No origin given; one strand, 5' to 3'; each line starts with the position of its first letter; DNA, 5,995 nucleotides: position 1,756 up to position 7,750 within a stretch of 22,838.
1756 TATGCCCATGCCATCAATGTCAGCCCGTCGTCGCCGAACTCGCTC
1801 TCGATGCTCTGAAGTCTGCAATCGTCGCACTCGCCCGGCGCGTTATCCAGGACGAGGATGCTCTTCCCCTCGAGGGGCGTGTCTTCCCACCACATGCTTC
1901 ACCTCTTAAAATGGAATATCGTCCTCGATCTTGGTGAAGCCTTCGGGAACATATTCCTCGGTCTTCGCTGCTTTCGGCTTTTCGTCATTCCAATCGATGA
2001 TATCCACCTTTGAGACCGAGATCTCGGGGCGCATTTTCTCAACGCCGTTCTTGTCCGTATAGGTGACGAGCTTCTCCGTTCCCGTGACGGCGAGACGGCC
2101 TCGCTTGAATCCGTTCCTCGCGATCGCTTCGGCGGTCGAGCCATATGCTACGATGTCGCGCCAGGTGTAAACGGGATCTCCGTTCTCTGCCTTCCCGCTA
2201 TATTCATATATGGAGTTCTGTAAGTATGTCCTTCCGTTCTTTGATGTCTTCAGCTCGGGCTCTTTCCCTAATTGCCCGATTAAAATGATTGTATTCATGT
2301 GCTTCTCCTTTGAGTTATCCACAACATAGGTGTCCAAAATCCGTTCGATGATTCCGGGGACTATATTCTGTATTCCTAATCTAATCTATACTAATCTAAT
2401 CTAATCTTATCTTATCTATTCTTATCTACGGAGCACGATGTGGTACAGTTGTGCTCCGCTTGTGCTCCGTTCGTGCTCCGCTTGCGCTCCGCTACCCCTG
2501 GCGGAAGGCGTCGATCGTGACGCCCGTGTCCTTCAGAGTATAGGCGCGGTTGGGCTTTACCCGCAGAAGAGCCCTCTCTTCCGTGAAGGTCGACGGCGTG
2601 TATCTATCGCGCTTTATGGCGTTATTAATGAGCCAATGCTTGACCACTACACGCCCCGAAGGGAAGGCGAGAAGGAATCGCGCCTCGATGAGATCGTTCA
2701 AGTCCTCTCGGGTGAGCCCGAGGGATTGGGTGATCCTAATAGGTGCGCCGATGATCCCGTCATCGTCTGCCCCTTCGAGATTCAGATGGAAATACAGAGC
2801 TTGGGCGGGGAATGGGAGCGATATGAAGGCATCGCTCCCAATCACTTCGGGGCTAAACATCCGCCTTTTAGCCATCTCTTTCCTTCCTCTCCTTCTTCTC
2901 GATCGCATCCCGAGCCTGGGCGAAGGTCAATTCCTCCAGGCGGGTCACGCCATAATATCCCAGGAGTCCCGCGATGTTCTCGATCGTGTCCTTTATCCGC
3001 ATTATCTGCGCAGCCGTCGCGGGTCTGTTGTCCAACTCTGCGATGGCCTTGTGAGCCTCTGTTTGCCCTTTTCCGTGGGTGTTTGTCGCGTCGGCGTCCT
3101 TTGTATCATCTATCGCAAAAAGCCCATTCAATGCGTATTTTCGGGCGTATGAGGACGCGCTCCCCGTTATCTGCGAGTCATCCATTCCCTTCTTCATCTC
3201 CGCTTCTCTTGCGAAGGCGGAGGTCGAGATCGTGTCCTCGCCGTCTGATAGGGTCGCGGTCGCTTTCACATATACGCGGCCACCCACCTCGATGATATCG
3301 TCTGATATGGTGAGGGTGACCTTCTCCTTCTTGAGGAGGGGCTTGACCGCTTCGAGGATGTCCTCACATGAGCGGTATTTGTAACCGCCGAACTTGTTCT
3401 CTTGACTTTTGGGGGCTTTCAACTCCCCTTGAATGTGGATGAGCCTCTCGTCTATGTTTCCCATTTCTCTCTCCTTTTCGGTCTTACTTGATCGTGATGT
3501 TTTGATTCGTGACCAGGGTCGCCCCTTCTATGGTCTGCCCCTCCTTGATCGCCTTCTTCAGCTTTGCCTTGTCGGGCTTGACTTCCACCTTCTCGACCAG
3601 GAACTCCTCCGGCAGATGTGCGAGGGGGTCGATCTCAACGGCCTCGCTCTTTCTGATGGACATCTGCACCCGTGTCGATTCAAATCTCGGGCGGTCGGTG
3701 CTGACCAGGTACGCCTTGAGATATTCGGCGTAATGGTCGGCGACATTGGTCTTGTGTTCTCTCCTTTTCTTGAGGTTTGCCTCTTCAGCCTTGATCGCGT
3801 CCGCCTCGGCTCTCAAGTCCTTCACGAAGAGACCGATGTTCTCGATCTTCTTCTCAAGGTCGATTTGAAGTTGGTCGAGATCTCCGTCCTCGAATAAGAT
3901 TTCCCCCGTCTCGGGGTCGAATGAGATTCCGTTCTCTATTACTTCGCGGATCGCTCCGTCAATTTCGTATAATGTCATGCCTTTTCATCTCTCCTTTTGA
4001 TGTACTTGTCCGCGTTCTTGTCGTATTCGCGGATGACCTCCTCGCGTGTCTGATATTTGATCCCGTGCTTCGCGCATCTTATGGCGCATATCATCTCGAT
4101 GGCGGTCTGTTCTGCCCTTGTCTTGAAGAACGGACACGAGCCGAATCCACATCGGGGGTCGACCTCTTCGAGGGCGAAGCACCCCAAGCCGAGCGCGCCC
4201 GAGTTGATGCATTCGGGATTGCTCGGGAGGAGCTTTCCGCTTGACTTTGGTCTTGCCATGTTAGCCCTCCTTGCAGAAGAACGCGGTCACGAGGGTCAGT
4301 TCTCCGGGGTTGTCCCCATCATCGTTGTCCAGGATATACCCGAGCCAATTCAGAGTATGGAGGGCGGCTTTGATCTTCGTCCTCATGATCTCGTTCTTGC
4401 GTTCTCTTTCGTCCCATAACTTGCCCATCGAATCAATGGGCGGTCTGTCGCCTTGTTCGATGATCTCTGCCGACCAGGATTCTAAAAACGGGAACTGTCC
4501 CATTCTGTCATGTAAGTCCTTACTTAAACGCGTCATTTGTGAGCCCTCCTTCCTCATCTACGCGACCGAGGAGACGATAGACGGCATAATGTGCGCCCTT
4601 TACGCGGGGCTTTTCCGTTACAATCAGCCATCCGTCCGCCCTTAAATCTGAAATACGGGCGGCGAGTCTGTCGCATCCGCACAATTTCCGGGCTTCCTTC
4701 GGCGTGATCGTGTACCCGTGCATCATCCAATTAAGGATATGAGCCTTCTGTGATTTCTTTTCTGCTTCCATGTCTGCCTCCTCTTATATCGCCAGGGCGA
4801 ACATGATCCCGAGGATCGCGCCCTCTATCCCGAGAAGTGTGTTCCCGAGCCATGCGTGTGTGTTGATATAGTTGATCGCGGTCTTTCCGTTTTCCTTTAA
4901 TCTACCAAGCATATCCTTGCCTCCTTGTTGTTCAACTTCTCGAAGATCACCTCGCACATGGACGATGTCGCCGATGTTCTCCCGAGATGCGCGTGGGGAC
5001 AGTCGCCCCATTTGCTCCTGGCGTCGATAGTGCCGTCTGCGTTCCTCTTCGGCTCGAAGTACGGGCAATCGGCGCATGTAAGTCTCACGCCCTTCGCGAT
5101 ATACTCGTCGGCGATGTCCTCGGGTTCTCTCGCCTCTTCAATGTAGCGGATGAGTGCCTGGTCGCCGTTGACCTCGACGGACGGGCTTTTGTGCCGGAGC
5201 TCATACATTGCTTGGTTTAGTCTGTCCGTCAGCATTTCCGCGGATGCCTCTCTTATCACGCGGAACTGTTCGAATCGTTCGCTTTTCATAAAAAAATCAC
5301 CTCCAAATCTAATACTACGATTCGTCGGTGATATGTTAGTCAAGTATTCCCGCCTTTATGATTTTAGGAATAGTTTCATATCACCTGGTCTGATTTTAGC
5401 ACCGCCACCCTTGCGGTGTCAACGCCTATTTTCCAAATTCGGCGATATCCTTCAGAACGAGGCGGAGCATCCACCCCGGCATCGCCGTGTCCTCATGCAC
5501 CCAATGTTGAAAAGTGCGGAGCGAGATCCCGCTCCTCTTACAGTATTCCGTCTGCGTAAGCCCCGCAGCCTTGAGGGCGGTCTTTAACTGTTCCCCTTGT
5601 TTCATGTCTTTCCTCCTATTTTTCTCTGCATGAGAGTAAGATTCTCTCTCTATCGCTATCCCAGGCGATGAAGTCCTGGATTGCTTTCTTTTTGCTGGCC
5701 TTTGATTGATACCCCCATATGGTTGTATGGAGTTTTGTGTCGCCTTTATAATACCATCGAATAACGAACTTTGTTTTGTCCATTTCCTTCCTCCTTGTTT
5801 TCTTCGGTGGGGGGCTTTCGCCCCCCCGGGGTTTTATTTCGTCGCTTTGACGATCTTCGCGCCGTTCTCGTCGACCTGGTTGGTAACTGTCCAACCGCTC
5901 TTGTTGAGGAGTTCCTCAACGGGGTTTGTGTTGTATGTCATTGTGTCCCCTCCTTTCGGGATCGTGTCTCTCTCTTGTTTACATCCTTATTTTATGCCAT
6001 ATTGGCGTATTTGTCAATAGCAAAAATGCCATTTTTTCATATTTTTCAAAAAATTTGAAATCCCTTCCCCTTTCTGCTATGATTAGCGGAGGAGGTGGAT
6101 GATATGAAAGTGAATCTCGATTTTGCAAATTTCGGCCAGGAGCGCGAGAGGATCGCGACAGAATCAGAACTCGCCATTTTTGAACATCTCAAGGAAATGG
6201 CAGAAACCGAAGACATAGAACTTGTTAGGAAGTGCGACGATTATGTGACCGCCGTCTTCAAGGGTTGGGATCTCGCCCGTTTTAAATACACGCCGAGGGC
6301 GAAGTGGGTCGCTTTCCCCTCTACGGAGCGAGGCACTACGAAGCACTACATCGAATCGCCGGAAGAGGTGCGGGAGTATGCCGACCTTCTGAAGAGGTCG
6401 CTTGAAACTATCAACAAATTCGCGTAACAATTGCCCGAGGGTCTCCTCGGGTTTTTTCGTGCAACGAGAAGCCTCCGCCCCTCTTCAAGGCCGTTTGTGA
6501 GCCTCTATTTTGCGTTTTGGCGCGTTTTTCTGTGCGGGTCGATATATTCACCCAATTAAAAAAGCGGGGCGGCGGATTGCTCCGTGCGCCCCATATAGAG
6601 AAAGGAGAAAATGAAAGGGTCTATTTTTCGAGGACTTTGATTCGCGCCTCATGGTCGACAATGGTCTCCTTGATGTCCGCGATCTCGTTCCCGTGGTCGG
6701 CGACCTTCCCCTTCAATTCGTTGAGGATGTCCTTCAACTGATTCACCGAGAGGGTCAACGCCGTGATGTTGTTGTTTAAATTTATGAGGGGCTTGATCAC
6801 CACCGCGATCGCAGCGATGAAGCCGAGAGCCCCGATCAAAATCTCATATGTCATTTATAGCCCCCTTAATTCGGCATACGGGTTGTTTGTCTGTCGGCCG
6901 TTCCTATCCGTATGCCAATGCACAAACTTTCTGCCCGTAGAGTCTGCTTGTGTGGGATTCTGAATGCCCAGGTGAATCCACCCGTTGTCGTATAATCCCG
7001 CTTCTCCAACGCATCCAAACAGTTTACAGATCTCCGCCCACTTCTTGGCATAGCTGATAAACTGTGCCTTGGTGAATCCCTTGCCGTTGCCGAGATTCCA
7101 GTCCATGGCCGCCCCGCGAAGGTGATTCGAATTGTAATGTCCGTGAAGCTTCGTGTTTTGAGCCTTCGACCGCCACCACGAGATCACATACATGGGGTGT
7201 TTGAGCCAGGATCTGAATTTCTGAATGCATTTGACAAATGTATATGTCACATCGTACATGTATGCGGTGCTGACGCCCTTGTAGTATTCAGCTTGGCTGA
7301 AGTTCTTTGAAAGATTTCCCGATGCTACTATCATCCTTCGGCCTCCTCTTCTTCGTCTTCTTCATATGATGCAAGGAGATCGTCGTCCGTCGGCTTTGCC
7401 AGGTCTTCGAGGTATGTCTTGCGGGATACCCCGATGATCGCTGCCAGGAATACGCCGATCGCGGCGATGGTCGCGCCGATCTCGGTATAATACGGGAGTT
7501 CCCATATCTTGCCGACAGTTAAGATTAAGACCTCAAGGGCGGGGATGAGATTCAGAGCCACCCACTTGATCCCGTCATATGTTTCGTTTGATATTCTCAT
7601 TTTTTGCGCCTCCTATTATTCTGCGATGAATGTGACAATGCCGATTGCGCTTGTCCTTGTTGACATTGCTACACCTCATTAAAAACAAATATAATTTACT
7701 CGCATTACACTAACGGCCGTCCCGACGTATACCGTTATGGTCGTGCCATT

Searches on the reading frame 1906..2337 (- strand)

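Call 39: search_protein_families(library=phrogs, proteins=[window:1906-2337:-], max_evalue=0.01)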
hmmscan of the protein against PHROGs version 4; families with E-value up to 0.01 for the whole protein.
window:1906-2337:- (143 aa): 1 family
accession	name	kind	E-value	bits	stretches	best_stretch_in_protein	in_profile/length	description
phrog_44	-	DNA, RNA and nucleotide metabolism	1.8e-14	55.2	1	8-143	81-228/271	single strand DNA binding protein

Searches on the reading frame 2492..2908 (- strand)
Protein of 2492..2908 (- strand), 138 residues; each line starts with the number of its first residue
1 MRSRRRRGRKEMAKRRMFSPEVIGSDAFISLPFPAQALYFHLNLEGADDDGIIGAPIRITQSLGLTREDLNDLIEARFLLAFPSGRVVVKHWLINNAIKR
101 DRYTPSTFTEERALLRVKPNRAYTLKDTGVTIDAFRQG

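Call 39: search_protein_families(library=phrogs, proteins=[window:2492-2908:-], max_evalue=0.01)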
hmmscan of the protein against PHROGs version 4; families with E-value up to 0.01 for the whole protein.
window:2492-2908:- (138 aa): 4 families
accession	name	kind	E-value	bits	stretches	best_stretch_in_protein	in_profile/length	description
phrog_8489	-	DNA, RNA and nucleotide metabolism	2.3e-42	147.1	1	12-131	1-119/296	DnaD-like helicase loader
phrog_5708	-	DNA, RNA and nucleotide metabolism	1.5e-40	140.9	1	12-128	1-116/263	DnaD-like helicase loader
phrog_1163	-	unknown function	4.4e-16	60.4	1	12-127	8-136/273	-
phrog_10469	-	DNA, RNA and nucleotide metabolism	0.002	18.5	1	36-118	35-129/305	DnaD-like helicase loader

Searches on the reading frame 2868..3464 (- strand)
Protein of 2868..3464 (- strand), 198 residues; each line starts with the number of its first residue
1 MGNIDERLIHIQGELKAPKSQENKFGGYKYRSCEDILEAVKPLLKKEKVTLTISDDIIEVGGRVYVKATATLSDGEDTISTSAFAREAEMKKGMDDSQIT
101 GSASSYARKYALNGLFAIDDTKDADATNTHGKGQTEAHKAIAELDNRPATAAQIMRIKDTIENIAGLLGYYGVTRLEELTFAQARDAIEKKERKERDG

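Call 39: search_protein_families(library=phrogs, proteins=[window:2868-3464:-], max_evalue=0.01)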
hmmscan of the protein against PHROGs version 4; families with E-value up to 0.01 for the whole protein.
window:2868-3464:- (198 aa): 6 families
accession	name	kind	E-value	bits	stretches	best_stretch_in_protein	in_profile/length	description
phrog_155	-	DNA, RNA and nucleotide metabolism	1.6e-51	176.7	1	3-192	67-268/308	Erf-like ssDNA annealing protein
phrog_2324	-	DNA, RNA and nucleotide metabolism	2.6e-17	64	1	3-141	10-143/193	Erf-like ssDNA annealing protein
phrog_10003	-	other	8.8e-08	32.9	1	11-130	56-172/297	recombinase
phrog_34817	-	unknown function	1.5e-05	25.5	1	27-166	44-173/291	-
phrog_25348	-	unknown function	0.0019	19.4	0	25-81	26-82/89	-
phrog_37640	-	unknown function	0.0043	18.1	1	95-130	29-64/169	-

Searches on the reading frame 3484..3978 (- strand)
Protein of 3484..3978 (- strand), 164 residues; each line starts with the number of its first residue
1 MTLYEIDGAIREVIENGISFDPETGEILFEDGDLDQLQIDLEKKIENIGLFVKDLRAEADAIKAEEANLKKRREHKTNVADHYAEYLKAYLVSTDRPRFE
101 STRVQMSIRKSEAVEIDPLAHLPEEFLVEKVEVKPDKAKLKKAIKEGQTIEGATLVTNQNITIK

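Call 39: search_protein_families(library=phrogs, proteins=[window:3484-3978:-], max_evalue=0.01)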
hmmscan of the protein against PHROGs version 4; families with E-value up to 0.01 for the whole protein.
window:3484-3978:- (164 aa): 2 families
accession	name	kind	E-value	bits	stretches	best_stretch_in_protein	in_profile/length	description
phrog_253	-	DNA, RNA and nucleotide metabolism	1.4e-34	120.4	1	1-164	7-167/169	Mu Gam-like end protection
phrog_20203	-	unknown function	2e-07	32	1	104-164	14-75/75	-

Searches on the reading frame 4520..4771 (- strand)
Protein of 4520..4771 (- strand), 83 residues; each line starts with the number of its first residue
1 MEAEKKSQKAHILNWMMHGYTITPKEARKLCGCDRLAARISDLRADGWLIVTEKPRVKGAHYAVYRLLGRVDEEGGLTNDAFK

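Call 39: search_protein_families(library=phrogs, proteins=[window:4520-4771:-], max_evalue=0.01)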
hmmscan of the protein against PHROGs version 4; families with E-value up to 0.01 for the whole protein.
window:4520-4771:- (83 aa): 1 family
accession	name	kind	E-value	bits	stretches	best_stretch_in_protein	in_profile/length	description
phrog_4973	-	unknown function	5.2e-13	50.1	1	1-69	62-132/149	-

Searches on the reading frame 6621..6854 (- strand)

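Call 39: search_protein_families(library=phrogs, proteins=[window:6621-6854:-], max_evalue=0.01)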
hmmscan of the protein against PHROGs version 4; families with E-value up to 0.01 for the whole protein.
window:6621-6854:- (77 aa): 3 families
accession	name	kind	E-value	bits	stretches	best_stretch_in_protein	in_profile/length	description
phrog_1009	-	unknown function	6e-07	30.5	1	6-77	14-97/103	-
phrog_5225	-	unknown function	0.0017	19.6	1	26-77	12-64/92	-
phrog_5620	-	unknown function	0.0021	19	1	6-49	4-47/60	-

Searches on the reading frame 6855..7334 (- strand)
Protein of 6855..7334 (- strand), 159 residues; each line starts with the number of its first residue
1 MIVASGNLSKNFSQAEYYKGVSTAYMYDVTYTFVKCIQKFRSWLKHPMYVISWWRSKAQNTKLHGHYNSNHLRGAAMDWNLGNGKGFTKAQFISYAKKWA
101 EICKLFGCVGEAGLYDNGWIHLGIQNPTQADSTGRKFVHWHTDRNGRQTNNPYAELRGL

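Call 15: search_protein_families(library=phrogs, proteins=[window:6855-7334:-], max_evalue=0.001)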
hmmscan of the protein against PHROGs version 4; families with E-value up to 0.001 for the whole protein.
window:6855-7334:- (159 aa): 2 families
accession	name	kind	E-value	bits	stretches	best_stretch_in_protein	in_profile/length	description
phrog_894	-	lysis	6.1e-12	46.2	1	7-135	45-170/389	endolysin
phrog_17373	-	other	0.00044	21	1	35-85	43-93/224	peptidase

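Call 16: search_protein_families(library=pfam, proteins=[window:6855-7334:-], max_evalue=0.01)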
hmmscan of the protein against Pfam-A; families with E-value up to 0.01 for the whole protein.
window:6855-7334:- (159 aa): 1 family
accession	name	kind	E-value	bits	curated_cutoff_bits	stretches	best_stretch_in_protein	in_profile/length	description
PF08291.16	Peptidase_M15_3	-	2.7e-06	27.9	23.2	1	26-85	24-80/108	Peptidase M15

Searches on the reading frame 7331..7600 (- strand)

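Call 15: search_protein_families(library=phrogs, proteins=[window:7331-7600:-], max_evalue=0.001)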
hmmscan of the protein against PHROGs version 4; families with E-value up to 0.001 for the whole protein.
window:7331-7600:- (89 aa): 3 families
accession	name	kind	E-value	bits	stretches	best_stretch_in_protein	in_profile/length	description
phrog_881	-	lysis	1.1e-16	61.5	1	1-64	1-64/68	holin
phrog_9233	-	lysis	8.3e-12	46.3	1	3-65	14-76/124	holin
phrog_13239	-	unknown function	1e-05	26.8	1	3-64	19-80/138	-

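Call 16: search_protein_families(library=pfam, proteins=[window:7331-7600:-], max_evalue=0.01)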
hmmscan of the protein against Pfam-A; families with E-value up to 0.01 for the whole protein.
window:7331-7600:- (89 aa): 1 family
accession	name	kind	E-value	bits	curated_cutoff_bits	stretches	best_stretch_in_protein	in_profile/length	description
PF16938.10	Phage_holin_Dp1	-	4.4e-17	62.6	25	1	3-63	1-61/63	Putative phage holin Dp-1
